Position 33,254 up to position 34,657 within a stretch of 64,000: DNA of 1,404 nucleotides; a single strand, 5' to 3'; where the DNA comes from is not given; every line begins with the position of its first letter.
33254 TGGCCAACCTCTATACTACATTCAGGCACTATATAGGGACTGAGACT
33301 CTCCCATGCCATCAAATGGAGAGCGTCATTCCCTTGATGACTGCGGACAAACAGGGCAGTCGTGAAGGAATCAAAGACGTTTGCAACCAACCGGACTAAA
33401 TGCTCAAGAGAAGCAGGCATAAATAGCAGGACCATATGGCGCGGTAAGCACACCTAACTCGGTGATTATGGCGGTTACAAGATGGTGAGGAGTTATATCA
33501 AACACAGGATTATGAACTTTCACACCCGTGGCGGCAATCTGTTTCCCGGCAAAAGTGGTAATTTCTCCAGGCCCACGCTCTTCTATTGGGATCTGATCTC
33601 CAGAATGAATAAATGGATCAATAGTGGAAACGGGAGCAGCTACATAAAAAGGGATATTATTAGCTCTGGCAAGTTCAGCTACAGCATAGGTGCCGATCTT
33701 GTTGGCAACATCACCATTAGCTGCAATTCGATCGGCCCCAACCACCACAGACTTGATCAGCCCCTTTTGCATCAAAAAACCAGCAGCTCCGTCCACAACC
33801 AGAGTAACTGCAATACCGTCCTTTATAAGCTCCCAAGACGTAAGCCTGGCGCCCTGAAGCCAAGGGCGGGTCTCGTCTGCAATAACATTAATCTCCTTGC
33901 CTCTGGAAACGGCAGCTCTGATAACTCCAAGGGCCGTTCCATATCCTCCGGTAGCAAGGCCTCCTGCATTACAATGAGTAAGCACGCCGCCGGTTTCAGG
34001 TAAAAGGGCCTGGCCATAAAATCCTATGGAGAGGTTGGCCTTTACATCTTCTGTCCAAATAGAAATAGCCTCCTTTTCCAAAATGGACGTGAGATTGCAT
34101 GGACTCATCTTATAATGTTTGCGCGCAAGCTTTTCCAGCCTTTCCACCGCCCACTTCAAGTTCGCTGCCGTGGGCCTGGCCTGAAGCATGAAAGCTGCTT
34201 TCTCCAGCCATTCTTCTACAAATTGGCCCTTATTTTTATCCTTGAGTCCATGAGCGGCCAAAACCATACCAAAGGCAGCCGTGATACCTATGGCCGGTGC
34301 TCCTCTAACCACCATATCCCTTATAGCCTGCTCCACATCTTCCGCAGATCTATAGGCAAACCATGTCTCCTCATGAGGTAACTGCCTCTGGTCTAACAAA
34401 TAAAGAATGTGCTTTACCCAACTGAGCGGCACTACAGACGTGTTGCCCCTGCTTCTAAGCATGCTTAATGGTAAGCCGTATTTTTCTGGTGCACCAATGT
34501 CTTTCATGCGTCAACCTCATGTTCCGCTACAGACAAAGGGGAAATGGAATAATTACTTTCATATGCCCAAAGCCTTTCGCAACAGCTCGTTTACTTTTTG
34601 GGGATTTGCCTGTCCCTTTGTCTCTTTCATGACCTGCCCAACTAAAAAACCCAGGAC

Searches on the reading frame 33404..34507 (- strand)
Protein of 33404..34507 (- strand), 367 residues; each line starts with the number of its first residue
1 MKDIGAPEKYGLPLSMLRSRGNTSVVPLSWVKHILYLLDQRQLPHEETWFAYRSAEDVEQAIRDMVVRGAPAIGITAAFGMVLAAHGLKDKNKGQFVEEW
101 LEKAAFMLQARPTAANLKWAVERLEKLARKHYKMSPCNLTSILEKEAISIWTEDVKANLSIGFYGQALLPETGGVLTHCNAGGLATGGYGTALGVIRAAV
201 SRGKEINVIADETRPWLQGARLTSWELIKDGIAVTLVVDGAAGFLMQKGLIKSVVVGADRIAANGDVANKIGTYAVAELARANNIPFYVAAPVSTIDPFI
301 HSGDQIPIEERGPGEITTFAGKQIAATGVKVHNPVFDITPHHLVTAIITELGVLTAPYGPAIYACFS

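Call 6: search_protein_families(library=pfam, proteins=[window:33404-34507:-], max_evalue=0.01)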
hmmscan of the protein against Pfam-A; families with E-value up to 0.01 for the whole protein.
window:33404-34507:- (367 aa): 1 family
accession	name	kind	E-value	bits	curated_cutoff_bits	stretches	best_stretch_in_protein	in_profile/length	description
PF01008.23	IF-2B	-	2.3e-83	280.1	22.4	1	67-355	2-279/280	Initiation factor 2 subunit family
